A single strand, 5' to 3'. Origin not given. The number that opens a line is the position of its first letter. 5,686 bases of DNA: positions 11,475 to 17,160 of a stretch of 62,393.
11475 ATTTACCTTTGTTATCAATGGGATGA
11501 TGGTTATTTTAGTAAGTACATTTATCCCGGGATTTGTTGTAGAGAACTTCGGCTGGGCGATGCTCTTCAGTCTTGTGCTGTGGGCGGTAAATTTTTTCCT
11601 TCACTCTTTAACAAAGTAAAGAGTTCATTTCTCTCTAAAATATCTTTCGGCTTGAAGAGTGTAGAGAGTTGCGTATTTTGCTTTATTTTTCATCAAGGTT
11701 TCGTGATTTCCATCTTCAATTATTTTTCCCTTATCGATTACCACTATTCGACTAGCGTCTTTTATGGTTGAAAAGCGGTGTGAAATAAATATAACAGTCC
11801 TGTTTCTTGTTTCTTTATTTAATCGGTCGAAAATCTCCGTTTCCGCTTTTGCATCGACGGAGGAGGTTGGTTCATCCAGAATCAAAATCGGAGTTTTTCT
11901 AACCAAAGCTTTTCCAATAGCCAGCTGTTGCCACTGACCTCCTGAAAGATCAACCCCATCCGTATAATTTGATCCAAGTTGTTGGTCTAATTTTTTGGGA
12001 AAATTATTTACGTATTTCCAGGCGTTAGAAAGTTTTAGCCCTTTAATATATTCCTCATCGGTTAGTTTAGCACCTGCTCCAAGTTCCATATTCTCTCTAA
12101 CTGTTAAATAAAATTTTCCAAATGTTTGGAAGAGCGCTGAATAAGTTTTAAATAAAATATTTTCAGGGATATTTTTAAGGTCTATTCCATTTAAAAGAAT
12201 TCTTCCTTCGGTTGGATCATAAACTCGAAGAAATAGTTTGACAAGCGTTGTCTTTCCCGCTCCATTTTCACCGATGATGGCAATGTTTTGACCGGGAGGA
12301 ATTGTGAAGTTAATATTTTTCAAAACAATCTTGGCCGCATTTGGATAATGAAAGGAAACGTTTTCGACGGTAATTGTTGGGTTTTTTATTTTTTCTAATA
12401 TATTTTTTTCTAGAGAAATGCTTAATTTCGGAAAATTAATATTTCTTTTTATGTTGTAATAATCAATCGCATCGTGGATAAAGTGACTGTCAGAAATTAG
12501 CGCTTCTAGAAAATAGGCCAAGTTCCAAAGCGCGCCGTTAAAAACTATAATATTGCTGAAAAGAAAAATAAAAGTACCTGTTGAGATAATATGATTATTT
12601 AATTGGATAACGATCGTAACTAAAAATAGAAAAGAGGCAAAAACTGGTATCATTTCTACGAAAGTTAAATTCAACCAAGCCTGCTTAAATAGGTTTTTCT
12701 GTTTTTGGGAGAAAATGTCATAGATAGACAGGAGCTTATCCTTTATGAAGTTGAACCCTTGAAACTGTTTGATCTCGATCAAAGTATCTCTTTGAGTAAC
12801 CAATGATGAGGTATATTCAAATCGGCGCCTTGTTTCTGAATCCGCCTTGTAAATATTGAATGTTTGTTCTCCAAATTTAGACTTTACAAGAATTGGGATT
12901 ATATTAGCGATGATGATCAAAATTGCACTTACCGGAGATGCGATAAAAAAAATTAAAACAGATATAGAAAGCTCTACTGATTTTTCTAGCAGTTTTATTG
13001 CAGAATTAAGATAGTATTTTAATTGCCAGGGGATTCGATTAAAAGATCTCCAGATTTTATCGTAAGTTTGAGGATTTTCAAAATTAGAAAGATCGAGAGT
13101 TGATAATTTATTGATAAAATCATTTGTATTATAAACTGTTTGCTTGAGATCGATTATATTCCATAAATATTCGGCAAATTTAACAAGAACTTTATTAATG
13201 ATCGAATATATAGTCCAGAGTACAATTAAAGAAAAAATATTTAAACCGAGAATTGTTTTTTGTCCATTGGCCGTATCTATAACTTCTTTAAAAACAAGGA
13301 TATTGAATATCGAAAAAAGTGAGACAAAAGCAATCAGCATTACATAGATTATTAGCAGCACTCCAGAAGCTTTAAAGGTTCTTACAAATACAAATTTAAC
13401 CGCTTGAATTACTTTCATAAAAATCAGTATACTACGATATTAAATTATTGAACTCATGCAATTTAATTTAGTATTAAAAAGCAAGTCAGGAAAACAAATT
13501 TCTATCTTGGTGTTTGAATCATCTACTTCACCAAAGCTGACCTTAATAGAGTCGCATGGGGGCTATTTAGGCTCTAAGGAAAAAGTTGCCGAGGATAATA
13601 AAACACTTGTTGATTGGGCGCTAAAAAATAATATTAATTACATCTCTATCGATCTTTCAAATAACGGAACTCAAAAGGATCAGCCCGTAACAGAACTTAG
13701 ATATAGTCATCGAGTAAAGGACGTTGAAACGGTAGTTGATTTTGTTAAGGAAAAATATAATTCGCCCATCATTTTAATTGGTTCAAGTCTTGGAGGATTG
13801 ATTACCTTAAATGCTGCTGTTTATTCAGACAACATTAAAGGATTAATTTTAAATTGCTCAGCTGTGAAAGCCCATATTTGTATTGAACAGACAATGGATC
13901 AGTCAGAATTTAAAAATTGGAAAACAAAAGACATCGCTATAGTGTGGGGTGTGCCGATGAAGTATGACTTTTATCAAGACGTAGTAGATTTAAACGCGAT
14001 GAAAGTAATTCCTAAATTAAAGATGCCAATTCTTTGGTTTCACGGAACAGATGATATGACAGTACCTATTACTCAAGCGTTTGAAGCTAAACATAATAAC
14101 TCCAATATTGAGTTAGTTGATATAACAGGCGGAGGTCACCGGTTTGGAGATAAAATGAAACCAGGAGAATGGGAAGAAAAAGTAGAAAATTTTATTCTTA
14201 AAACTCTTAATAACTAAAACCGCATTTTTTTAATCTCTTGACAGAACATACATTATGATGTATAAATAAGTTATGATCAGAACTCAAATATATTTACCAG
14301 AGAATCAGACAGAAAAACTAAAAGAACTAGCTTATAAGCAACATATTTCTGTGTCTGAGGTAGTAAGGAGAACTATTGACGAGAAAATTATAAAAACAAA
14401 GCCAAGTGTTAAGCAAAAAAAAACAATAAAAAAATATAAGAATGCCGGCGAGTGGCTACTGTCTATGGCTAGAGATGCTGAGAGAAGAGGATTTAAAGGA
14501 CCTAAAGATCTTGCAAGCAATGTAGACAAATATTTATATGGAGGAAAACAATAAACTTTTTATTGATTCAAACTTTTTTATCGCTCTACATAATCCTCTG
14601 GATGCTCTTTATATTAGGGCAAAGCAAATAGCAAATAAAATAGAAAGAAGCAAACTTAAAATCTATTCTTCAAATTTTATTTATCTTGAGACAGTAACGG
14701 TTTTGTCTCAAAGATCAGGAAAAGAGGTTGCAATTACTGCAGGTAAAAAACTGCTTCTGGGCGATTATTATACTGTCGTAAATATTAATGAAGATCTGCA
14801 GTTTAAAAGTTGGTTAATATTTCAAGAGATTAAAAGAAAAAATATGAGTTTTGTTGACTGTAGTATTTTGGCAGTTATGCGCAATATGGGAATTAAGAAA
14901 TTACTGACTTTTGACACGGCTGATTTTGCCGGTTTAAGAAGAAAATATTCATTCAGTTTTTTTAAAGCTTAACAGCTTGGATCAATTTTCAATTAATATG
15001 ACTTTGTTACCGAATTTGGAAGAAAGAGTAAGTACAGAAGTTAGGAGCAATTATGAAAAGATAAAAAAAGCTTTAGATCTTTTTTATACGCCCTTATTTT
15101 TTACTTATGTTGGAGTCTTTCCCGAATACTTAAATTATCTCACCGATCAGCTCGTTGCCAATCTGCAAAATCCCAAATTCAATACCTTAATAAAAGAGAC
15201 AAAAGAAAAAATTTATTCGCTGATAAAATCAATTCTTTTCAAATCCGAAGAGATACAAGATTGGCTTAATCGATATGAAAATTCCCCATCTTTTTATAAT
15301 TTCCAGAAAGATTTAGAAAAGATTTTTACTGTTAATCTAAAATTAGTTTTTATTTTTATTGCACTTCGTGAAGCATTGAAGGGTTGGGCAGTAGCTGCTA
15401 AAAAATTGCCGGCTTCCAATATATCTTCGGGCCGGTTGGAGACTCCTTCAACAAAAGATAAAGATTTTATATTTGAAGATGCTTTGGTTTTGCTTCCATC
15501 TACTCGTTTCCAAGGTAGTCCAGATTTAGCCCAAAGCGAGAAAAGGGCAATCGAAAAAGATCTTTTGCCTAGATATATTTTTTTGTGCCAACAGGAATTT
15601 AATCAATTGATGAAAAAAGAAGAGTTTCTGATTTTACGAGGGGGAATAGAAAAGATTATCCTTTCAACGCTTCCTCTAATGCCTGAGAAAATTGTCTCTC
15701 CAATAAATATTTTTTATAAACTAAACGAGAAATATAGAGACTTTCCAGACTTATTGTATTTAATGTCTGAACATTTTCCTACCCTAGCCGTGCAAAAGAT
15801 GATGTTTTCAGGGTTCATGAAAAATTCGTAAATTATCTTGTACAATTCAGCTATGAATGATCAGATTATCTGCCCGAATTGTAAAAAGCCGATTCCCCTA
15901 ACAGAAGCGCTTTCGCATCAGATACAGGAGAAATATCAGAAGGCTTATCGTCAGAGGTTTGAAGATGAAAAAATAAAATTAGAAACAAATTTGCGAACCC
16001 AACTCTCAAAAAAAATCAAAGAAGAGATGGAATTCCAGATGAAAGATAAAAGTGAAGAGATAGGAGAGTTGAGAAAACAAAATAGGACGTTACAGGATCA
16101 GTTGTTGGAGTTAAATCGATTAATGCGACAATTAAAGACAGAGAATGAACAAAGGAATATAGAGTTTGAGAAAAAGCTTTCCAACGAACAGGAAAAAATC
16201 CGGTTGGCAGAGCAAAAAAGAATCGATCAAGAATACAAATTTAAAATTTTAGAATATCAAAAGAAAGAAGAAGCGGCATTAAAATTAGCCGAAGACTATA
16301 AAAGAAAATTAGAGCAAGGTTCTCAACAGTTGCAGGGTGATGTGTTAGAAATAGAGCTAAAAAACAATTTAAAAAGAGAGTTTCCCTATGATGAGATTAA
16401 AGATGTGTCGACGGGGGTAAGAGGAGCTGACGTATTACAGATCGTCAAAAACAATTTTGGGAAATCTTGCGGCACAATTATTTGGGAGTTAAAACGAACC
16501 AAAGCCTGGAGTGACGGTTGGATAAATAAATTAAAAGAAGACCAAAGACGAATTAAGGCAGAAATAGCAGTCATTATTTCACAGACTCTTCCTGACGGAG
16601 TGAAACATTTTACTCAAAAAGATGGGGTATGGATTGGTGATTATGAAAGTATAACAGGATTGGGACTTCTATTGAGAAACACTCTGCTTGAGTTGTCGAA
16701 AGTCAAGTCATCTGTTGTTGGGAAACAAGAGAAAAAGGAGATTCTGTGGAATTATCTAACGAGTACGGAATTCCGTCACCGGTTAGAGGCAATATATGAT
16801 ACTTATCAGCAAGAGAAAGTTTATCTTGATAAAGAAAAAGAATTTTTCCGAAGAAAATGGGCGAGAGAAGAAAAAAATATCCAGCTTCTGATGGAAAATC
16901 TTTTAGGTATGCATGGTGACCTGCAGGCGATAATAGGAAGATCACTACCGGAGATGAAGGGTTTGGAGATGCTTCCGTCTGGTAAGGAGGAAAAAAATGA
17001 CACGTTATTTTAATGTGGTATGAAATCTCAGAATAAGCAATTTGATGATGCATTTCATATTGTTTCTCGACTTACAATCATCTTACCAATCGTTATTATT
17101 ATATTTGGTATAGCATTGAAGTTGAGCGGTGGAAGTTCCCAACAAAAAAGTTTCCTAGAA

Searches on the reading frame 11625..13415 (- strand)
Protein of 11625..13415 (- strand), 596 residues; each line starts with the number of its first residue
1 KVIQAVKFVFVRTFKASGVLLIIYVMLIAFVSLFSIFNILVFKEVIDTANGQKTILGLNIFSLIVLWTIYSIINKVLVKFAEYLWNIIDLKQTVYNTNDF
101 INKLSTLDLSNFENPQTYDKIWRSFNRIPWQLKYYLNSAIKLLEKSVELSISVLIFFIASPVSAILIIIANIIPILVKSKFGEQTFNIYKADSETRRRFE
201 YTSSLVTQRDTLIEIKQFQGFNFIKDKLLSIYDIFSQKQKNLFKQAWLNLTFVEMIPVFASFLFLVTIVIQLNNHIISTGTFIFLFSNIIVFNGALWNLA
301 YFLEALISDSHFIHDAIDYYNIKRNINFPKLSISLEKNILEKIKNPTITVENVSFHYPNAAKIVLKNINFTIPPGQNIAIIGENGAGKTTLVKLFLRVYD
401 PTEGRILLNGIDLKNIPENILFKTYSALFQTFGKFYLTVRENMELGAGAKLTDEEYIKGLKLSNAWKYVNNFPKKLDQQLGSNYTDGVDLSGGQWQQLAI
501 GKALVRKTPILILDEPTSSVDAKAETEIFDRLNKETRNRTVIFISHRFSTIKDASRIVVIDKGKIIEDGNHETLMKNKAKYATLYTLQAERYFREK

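Call 57: search_protein_families(library=pfam, proteins=[window:11625-13415:-], max_evalue=0.00001)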
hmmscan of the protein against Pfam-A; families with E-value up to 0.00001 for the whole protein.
window:11625-13415:- (596 aa): 3 families
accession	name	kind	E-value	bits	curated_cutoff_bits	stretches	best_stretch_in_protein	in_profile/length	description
PF00005.33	ABC_tran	-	3.8e-30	105.7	25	1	365-518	1-137/137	ABC transporter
PF13304.12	AAA_21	-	1.3e-08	35.7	27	0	503-546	251-298/304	AAA domain, putative AbiEii toxin, Type IV TA system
PF02463.25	SMC_N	-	6e-07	29.6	40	0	489-561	136-212/220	RecF/RecN/SMC N terminal domain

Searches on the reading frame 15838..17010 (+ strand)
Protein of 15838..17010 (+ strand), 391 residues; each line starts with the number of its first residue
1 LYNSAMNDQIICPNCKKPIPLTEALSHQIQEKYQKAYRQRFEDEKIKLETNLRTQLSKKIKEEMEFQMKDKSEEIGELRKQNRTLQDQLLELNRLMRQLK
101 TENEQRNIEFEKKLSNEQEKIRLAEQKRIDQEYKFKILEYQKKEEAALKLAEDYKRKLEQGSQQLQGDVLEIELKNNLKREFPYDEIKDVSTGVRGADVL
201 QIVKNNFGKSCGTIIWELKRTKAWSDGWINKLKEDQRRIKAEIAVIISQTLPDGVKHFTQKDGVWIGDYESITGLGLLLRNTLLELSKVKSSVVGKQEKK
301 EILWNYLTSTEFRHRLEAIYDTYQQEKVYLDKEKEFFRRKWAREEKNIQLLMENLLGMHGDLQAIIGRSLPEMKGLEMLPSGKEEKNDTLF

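Call 57: search_protein_families(library=pfam, proteins=[window:15838-17010:+], max_evalue=0.00001)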
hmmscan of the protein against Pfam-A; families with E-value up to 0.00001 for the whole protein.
window:15838-17010:+ (391 aa): 1 family
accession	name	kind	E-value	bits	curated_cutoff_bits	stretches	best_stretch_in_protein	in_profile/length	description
PF09903.14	DUF2130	-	1.2e-58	198.8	26.7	1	136-378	4-252/255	Uncharacterized protein conserved in bacteria (DUF2130)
